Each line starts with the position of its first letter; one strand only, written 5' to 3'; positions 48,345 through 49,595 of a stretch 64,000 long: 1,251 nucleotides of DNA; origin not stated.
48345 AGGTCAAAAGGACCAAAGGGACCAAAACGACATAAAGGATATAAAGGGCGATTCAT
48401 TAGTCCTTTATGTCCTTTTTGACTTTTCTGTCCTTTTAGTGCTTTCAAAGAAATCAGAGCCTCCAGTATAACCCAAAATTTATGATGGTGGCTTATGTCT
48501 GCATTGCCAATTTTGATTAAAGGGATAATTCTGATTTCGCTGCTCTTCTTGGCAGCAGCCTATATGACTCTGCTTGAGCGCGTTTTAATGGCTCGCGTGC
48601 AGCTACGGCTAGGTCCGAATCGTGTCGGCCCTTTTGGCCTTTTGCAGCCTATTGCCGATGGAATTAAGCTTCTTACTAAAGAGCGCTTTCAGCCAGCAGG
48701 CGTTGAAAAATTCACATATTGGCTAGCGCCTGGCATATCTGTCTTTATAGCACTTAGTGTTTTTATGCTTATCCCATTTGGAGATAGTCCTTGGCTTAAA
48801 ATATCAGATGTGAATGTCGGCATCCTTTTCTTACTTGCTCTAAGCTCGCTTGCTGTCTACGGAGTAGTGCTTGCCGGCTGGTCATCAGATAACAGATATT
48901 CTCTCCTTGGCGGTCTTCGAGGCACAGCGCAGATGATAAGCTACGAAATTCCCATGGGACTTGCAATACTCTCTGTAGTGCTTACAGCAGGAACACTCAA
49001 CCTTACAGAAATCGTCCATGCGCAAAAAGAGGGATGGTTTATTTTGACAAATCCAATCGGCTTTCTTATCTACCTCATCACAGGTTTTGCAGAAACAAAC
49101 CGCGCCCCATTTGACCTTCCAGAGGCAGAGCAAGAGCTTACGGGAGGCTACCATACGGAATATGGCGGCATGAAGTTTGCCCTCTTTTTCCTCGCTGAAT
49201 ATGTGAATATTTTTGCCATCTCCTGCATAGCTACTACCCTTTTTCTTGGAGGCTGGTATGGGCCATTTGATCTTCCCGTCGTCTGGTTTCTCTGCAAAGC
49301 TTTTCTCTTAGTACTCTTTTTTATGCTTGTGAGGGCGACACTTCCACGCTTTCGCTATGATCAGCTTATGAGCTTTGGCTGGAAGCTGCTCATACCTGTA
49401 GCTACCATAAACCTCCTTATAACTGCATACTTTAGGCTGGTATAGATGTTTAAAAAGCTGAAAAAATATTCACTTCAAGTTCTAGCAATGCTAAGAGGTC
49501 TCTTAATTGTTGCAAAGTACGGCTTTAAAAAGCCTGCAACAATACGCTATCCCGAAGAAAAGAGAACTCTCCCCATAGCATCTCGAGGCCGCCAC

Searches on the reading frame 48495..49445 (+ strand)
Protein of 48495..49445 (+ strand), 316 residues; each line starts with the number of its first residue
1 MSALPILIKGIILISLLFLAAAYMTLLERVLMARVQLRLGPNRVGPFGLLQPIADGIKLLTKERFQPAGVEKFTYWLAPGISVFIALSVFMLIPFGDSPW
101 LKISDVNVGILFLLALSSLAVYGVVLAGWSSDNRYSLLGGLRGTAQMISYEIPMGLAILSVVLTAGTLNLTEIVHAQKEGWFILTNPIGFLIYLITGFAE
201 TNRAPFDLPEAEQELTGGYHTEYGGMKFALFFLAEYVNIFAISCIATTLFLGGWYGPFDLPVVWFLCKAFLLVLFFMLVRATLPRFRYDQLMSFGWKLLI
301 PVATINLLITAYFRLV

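Call 6: search_protein_families(library=pfam, proteins=[window:48495-49445:+], max_evalue=0.01)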
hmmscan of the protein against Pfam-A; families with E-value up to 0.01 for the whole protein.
window:48495-49445:+ (316 aa): 1 family
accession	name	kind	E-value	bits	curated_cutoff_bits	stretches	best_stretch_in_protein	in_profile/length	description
PF00146.26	NADHdh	-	3.3e-128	427.7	27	1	10-311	3-298/298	NADH dehydrogenase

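Call 7: search_protein_families(library=ncbifam, proteins=[window:48495-49445:+], max_evalue=0.01)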
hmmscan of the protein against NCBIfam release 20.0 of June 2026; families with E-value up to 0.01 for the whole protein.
window:48495-49445:+ (316 aa): 7 families
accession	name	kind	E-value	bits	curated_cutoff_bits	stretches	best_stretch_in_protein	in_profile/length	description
NF004743.0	PRK06076.1-4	equivalog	3.9e-118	395.1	494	1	6-315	16-343/433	NADH-quinone oxidoreductase subunit NuoH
NF004740.0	PRK06076.1-1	equivalog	3e-114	381.9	399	1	6-315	14-321/325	NADH-quinone oxidoreductase subunit NuoH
NF004741.0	PRK06076.1-2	equivalog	1.7e-109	366.1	305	1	11-315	27-334/337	NADH-quinone oxidoreductase subunit NuoH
NF004745.0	PRK06076.1-6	equivalog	1.8e-106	356.2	450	1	4-313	13-332/341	NADH-quinone oxidoreductase subunit NuoH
NF004742.0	PRK06076.1-3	equivalog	1.9e-96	323.4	531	1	5-313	23-347/356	NADH-quinone oxidoreductase subunit NuoH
NF040610.1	F420_dehyd_FpoH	exception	1.1e-87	294.6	475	1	8-310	14-332/339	F420H2 dehydrogenase subunit FpoH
NF004744.0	PRK06076.1-5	equivalog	4.1e-87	292.7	542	2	14-259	38-285/372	NADH-quinone oxidoreductase subunit NuoH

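Call 8: find_encoding_contigs(protein=window:48495-49445:+, flank=10000, max_places=10)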
Protein window:48495-49445:+ (316 aa): no gene with exactly this product is on record in the collection.

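Call 10: find_related_loci(query=window:48495-49445:+, collection=genome_contigs, flank=10000)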
Query window:48495-49445:+ (316 aa) in genome_contigs; peptide patterns used: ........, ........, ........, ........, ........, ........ (x = any residue, [..] = any of these).
600 stretches matched a pattern (row limit reached: there are more); 595 encode a relative of the query (tblastn E <= 1e-3); the best 80 are kept; 80 distinct loci.
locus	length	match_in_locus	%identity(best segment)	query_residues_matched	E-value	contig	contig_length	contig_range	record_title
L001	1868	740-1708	80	1-316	0e+0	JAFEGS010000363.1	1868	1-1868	MAG: Verrucomicrobia bacterium isolate SZAS-6 LIN-709__363__length-1868, whole genome shotgun sequence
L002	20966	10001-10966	75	2-316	1e-156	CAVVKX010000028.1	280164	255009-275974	MAG: uncultured Parachlamydiaceae bacterium isolate MFD04780.bin.2.26 genome assembly, contig: contig_2577, whole genome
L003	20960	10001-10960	71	4-316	3e-153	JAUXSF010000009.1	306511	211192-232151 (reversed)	MAG: Chlamydiales bacterium isolate C12_metabat.bin.50 C12_k141_10656, whole genome shotgun sequence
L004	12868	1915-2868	76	6-316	4e-153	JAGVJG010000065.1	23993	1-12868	MAG: Parachlamydiales bacterium isolate SW_18 c_000000017557, whole genome shotgun sequence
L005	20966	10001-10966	71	2-316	3e-151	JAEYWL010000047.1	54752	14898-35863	MAG: Verrucomicrobia bacterium isolate OH_CBlB_266 k127_584753, whole genome shotgun sequence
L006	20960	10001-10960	71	4-316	1e-150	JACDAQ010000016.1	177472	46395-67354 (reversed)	MAG: Candidatus Protochlamydia sp. isolate MGR_bin260 SD2897-2912_k127_7501068, whole genome shotgun sequence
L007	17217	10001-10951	70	7-316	2e-146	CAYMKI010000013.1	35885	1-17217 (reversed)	MAG TPA_asm: uncultured bacterium isolate SRP296810_co1_95 genome assembly, contig: NODE_1030_length_35885_cov_5.495981,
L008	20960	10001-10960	74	4-316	4e-156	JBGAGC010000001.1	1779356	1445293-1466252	MAG: Parachlamydiaceae bacterium isolate MAG_MBR_H125.37 MBRH125-37_opera_contig_5, whole genome shotgun sequence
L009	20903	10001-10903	56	20-311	2e-109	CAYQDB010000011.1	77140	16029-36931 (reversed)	MAG TPA_asm: uncultured Ignavibacteriales bacterium isolate binchicken_co34_486 genome assembly, contig: NODE_354_length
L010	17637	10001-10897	57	22-311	2e-108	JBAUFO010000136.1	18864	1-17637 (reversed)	MAG: Candidatus Zixiibacteriota bacterium isolate MFD13088_ilm_asm_bin32 k127_125081, whole genome shotgun sequence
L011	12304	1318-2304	49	6-316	2e-105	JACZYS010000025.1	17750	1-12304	MAG: Candidatus Zixiibacteriota bacterium isolate B27T1B8 B27T1B8_NODE5490, whole genome shotgun sequence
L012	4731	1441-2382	52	7-311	7e-105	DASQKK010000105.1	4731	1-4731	MAG TPA_asm: Gaiellaceae bacterium isolate SMAG_U11910 k141_345602, whole genome shotgun sequence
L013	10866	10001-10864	54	21-310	5e-103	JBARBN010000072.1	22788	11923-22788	MAG: Nitrospirota bacterium isolate MFD05764_ilm_asm_bin136 k127_3137822, whole genome shotgun sequence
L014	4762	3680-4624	52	7-311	2e-103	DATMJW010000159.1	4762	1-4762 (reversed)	MAG TPA_asm: Gaiellaceae bacterium isolate SMAG_U13580 k141_271792, whole genome shotgun sequence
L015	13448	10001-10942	52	7-311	6e-103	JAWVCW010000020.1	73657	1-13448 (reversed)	MAG: Gaiellaceae bacterium isolate BP_392 scaffold_94020, whole genome shotgun sequence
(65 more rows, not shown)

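Call 41: find_homologous_proteins(query=window:48495-49445:+, max_evalue=1e-120)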
Query window:48495-49445:+ (316 aa): 840 proteins with E <= 1e-120 among 8000 candidates; the best 120 are listed.
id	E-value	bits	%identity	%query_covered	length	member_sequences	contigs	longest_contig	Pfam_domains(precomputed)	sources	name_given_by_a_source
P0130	1.9e-201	686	100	100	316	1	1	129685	PF00146.27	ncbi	-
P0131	6.3e-192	655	95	100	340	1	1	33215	PF00146.27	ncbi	-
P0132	3.3e-177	607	86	100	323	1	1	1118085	PF00146.27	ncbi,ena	-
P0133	1.2e-176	605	87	100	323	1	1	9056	PF00146.27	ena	-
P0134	1.2e-172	592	87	99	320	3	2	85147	PF00146.27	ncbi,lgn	-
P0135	2.9e-171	587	85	100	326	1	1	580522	PF00146.27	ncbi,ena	-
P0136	3.4e-170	584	84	100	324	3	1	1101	PF00146.27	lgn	-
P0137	4.5e-170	583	85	100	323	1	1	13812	PF00146.27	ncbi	-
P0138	1.2e-168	579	82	100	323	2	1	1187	PF00146.27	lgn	-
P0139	5.3e-168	577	84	98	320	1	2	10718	PF00146.27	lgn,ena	-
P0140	5.3e-168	576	84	98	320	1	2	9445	PF00146.27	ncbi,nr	ncbi:MAG: NADH-quinone oxidoreductase subunit NuoH [Verrucomicrobia bacterium]|nr:NADH-quinone oxido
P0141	5.5e-168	576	83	100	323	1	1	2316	PF00146.27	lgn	-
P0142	1.2e-167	575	82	100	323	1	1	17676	PF00146.27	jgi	jgi:NADH-quinone oxidoreductase subunit H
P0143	2.3e-167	574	83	95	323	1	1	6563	PF00146.27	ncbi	-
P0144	2.9e-167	574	83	100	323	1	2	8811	PF00146.27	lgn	-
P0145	2.6e-166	571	82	100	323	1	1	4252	PF00146.27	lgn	-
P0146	4.1e-166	570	80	100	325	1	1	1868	PF00146.27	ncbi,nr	ncbi:MAG: NADH-quinone oxidoreductase subunit NuoH [Verrucomicrobia bacterium]|nr:NADH-quinone oxido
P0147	4.4e-166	570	82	100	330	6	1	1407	PF00146.27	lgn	-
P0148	1.4e-165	569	81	100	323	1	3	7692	PF00146.27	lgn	-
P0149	6.8e-165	566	80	100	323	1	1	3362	PF00146.27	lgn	-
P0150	1.5e-164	565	81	100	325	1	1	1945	PF00146.27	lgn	-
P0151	2.9e-164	564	80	100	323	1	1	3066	PF00146.27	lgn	-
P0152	8.5e-164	563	81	100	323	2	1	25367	PF00146.27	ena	-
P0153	9.7e-164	563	80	100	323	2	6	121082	PF00146.27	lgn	-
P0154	1.2e-163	562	81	100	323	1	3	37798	PF00146.27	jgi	-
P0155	2.3e-163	561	81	100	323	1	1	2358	PF00146.27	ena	-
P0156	3.9e-163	561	80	100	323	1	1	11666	PF00146.27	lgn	-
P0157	7.2e-163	560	80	95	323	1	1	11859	PF00146.27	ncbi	-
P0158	7.7e-163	560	81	98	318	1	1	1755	PF00146.27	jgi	jgi:NADH-quinone oxidoreductase subunit H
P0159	7.9e-163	560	79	100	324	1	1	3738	PF00146.27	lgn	-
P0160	1.9e-162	558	81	99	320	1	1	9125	PF00146.27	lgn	-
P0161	5.5e-161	553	79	98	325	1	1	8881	PF00146.27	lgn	-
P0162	8.2e-161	553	79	98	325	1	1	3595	PF00146.27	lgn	-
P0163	1.2e-160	552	79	98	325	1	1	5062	PF00146.27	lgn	-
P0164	1.6e-160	552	79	98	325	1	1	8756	PF00146.27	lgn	-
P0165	4.0e-160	551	80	100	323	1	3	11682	PF00146.27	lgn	-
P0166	1.2e-159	549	80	100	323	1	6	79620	PF00146.27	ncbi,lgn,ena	-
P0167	3.9e-157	541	78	98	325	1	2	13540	PF00146.27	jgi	jgi:NADH-quinone oxidoreductase subunit H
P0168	5.4e-157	540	78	99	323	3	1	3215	PF00146.27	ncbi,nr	ncbi:MAG TPA: NADH-quinone oxidoreductase subunit NuoH, partial [Chlamydiales bacterium]|nr:NADH-qui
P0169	2.1e-156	538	78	100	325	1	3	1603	PF00146.27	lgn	-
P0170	2.2e-156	538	79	98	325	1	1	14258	PF00146.27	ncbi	-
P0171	5.0e-156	537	78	98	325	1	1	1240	PF00146.27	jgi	jgi:NADH-quinone oxidoreductase subunit H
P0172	8.6e-156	536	77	100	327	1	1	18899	PF00146.27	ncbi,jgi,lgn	-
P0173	1.2e-155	536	78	94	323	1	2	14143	PF00146.27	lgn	-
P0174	3.6e-155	534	78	98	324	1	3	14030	PF00146.27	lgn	-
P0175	3.6e-155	534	78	100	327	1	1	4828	PF00146.27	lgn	-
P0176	4.0e-155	534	76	99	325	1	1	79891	PF00146.27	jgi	jgi:NADH-quinone oxidoreductase subunit H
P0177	6.5e-155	534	77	98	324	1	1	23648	PF00146.27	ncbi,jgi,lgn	-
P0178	7.3e-155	533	77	100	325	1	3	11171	PF00146.27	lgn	-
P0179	9.3e-155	533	77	100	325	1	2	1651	PF00146.27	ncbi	-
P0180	9.4e-155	533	76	100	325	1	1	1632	PF00146.27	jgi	jgi:NADH-quinone oxidoreductase subunit H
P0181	4.7e-154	531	77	94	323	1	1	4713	PF00146.27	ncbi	-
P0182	5.6e-154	530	77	99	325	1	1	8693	PF00146.27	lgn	-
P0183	9.5e-154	530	76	100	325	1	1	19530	PF00146.27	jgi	jgi:NADH-quinone oxidoreductase subunit H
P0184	9.7e-154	530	75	100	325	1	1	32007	PF00146.27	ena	-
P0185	1.1e-153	529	77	98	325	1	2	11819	PF00146.27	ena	-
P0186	2.4e-153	528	75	100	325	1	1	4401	PF00146.27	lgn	-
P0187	4.3e-153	528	78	98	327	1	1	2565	PF00146.27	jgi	jgi:NADH-quinone oxidoreductase subunit H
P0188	7.0e-153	527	75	100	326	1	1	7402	PF00146.27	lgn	-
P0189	7.3e-153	527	75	100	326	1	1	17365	PF00146.27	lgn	-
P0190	8.1e-153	527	77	99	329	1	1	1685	PF00146.27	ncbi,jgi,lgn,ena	jgi:NADH-quinone oxidoreductase subunit H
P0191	8.8e-153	526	75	100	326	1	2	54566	PF00146.27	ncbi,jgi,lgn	-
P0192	9.3e-153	526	76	98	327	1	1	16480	PF00146.27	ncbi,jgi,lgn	jgi:NADH-quinone oxidoreductase subunit H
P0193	1.3e-152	526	75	98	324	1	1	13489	PF00146.27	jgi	jgi:NADH-quinone oxidoreductase subunit H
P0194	1.5e-152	526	74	98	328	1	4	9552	PF00146.27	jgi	jgi:NADH-quinone oxidoreductase subunit H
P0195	1.5e-152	526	77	98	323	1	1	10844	PF00146.27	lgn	-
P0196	1.7e-152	526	75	100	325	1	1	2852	PF00146.27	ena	-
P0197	1.8e-152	526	75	100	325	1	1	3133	PF00146.27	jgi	-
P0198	1.8e-152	525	78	93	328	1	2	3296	PF00146.27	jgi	jgi:NADH-quinone oxidoreductase subunit H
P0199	5.2e-152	524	75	99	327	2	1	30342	PF00146.27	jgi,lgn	-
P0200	5.3e-152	524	74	100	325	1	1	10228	PF00146.27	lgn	-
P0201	7.0e-152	524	75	98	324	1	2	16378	PF00146.27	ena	-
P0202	9.3e-152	523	75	100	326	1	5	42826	PF00146.27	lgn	-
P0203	1.0e-151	523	75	100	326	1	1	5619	PF00146.27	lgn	-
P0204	1.1e-151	523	77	99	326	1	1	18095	PF00146.27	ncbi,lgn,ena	-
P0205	1.2e-151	523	76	100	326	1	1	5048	PF00146.27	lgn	-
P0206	1.3e-151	523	76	100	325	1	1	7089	PF00146.27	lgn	-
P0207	1.4e-151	523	76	98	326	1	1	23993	PF00146.27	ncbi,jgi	jgi:NADH-quinone oxidoreductase subunit H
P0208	1.6e-151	522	73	99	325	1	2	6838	PF00146.27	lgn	-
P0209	1.7e-151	522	77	98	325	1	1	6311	PF00146.27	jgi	jgi:NADH-quinone oxidoreductase subunit H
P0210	1.8e-151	522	75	99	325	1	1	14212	PF00146.27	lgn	-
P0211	1.9e-151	522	77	98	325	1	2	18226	PF00146.27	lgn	-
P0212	2.2e-151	522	76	98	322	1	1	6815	PF00146.27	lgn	-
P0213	2.6e-151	522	75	99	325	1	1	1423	PF00146.27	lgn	-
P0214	2.7e-151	522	75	99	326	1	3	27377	PF00146.27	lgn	-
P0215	2.9e-151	522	75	99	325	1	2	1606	PF00146.27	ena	-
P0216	3.2e-151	521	76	99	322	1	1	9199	PF00146.27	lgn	-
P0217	3.3e-151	521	75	100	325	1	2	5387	PF00146.27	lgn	-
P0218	3.4e-151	521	76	98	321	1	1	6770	PF00146.27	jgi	jgi:NADH-quinone oxidoreductase subunit H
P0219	4.0e-151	521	74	100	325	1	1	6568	PF00146.27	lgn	-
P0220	4.8e-151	521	75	100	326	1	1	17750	PF00146.27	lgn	-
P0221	4.9e-151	521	76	100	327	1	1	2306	PF00146.27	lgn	-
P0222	5.1e-151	521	78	94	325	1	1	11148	PF00146.27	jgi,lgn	-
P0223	5.3e-151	521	72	100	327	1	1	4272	PF00146.27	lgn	-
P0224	5.8e-151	521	75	98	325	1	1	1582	PF00146.27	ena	-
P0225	5.9e-151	521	76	100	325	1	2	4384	PF00146.27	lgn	-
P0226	6.8e-151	520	74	100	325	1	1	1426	PF00146.27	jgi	jgi:NADH-quinone oxidoreductase subunit H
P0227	1.1e-150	520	73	99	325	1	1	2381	PF00146.27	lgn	-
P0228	1.1e-150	520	74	98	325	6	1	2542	PF00146.27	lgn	-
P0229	1.2e-150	520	75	98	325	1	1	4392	PF00146.27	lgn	-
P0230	1.2e-150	520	74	99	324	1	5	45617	PF00146.27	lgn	-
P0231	1.2e-150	520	74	99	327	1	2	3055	PF00146.27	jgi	jgi:NADH-quinone oxidoreductase subunit H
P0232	1.3e-150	519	76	98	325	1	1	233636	PF00146.27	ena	-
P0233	1.3e-150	519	75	99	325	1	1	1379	PF00146.27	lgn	-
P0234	1.3e-150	519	76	98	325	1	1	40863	PF00146.27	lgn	-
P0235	1.4e-150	519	74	99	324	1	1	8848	PF00146.27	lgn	-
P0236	1.5e-150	519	75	95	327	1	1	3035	PF00146.27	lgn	-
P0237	1.5e-150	519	74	100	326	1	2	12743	PF00146.27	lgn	-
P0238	1.5e-150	519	74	99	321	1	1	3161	PF00146.27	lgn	-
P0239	1.7e-150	519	76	98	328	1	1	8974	PF00146.27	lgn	-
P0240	1.8e-150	519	75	99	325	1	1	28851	PF00146.27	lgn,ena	-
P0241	2.0e-150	519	76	100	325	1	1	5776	PF00146.27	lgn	-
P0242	2.0e-150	519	75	99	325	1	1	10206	PF00146.27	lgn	-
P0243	2.1e-150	519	74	100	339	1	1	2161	PF00146.27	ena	-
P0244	2.1e-150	519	74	98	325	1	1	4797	PF00146.27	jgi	jgi:NADH-quinone oxidoreductase subunit H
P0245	2.2e-150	519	76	100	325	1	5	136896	PF00146.27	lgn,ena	-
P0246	2.3e-150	519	74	100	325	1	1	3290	PF00146.27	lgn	-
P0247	2.5e-150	518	74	99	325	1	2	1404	PF00146.27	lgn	-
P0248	2.6e-150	518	76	100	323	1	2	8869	PF00146.27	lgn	-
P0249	2.7e-150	518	74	100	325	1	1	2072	PF00146.27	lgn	-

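Call 42: find_encoding_contigs(protein=P0131, flank=10000, max_places=2)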
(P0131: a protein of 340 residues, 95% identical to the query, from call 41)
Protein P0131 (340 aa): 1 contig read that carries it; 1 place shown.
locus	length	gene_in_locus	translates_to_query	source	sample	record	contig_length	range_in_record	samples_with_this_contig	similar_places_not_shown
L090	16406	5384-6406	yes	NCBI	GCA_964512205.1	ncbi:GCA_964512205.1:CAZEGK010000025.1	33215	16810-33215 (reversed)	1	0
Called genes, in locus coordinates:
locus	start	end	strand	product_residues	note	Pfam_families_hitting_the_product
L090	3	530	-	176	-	?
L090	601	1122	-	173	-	PF04832:SOUL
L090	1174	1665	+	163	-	PF00583:Acetyltransf_1, PF13508:Acetyltransf_7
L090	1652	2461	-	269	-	-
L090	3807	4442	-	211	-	PF02245:Pur_DNA_glyco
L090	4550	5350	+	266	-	-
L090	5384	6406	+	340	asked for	PF00146:NADHdh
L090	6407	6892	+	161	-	PF14697:Fer4_21 (weak), PF13237:Fer4_10 (weak), PF00037:Fer4 (weak), PF12838:Fer4_7, PF13183:Fer4_8 (weak), PF13187:Fer4_9, PF00037:Fer4, PF12837:Fer4_6 (weak), +3 more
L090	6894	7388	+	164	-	PF00499:Oxidored_q3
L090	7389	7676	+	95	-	PF00420:Oxidored_q2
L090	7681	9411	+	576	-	PF00662:Proton_antipo_N, PF00361:Proton_antipo_M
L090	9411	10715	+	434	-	PF00361:Proton_antipo_M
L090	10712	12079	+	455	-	PF00361:Proton_antipo_M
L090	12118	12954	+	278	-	PF00583:Acetyltransf_1, PF13673:Acetyltransf_10 (faint), PF13508:Acetyltransf_7, PF18014:Acetyltransf_18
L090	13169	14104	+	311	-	PF01541:GIY-YIG (faint)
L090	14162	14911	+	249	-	-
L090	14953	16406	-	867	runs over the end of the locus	-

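Call 43: find_encoding_contigs(protein=P0132, flank=10000, max_places=2)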
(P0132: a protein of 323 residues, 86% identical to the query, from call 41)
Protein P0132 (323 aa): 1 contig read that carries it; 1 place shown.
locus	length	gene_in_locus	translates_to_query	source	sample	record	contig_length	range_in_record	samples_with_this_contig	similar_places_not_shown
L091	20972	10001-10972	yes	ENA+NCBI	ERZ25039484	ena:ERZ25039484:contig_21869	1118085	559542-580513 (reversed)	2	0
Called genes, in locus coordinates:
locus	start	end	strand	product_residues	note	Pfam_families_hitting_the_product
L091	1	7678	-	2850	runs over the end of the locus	PF12340:DUF3638 (weak)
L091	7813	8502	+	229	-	-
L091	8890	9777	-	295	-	PF17251:Pom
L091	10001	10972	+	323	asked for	PF00146:NADHdh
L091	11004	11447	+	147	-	PF14697:Fer4_21 (weak), PF13237:Fer4_10, PF00037:Fer4 (weak), PF13183:Fer4_8 (weak), PF12838:Fer4_7, PF13187:Fer4_9, PF13534:Fer4_17 (weak), PF00037:Fer4, +4 more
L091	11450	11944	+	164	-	PF00499:Oxidored_q3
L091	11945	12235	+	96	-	PF00420:Oxidored_q2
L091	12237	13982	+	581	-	PF00662:Proton_antipo_N, PF00361:Proton_antipo_M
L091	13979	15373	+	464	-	PF00361:Proton_antipo_M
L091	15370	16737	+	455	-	PF00361:Proton_antipo_M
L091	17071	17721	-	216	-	-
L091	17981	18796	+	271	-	PF06325:PrmA (weak), PF05175:MTS (faint), PF13489:Methyltransf_23, PF13847:Methyltransf_31, PF08241:Methyltransf_11, PF08242:Methyltransf_12, PF13649:Methyltransf_25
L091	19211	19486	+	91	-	-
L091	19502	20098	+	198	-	-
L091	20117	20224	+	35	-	-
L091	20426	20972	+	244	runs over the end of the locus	PF02405:MlaE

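Call 44: find_encoding_contigs(protein=P0134, flank=10000, max_places=2)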
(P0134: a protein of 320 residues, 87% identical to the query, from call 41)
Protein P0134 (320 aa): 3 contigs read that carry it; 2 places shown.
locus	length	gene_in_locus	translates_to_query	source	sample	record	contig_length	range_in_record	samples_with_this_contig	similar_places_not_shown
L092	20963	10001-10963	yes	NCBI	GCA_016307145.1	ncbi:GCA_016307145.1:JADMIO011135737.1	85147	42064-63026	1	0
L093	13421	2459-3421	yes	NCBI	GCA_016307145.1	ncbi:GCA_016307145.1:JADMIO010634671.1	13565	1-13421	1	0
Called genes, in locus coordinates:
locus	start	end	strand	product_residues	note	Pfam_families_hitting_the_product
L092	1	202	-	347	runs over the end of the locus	PF03848:TehB (faint), PF13489:Methyltransf_23, PF01739:CheR (faint), PF08241:Methyltransf_11, PF08242:Methyltransf_12, PF13649:Methyltransf_25, PF13847:Methyltransf_31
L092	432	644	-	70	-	PF09413:DUF2007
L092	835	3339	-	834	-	PF13229:Beta_helix (faint)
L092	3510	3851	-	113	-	PF03626:COX4_pro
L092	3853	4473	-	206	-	PF00510:COX3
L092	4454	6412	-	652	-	PF00115:COX1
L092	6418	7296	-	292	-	PF00116:COX2 (weak), PF06481:COX_ARM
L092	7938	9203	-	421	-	PF00069:Pkinase, PF07714:PK_Tyr_Ser-Thr (weak)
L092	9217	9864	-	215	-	-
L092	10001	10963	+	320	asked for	PF00146:NADHdh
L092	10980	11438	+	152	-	PF14697:Fer4_21 (weak), PF13237:Fer4_10, PF00037:Fer4 (weak), PF12838:Fer4_7, PF13183:Fer4_8 (weak), PF13187:Fer4_9, PF00037:Fer4, PF12837:Fer4_6 (weak), +3 more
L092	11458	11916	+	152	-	PF00499:Oxidored_q3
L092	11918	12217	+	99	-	PF00420:Oxidored_q2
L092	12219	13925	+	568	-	PF00662:Proton_antipo_N, PF00361:Proton_antipo_M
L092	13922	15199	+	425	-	PF00361:Proton_antipo_M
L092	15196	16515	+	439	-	PF00361:Proton_antipo_M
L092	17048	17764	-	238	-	-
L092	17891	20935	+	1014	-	PF00632:HECT (weak)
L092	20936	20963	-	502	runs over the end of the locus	PF20656:MS_N, PF01274:MS_TIM-barrel, PF20659:MS_C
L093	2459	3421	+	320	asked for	PF00146:NADHdh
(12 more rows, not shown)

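Call 77: search_protein_families(library=pfam, proteins=[L001:16-696:+, L090:4550-5350:+, L090:1652-2461:-], max_evalue=0.001)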
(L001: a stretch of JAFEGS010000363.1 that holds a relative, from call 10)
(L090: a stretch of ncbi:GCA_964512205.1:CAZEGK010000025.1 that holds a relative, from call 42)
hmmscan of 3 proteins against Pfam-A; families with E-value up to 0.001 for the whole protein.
L001:16-696:+ (226 aa): 1 family
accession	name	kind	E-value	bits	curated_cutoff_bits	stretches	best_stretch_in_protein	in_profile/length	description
PF11066.14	DUF2867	-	3.7e-33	115.2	27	1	79-214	7-142/142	Protein of unknown function (DUF2867)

L090:4550-5350:+ (266 aa): 2 families
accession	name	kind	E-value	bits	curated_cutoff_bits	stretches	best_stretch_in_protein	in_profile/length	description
PF01391.23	Collagen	-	5.9e-08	32.8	27.2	1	53-109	1-58/60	Collagen triple helix repeat (20 copies)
PF18573.7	BclA_C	-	5.1e-07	30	38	1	152-250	19-118/128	BclA C-terminal domain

L090:1652-2461:- (269 aa): 0 families
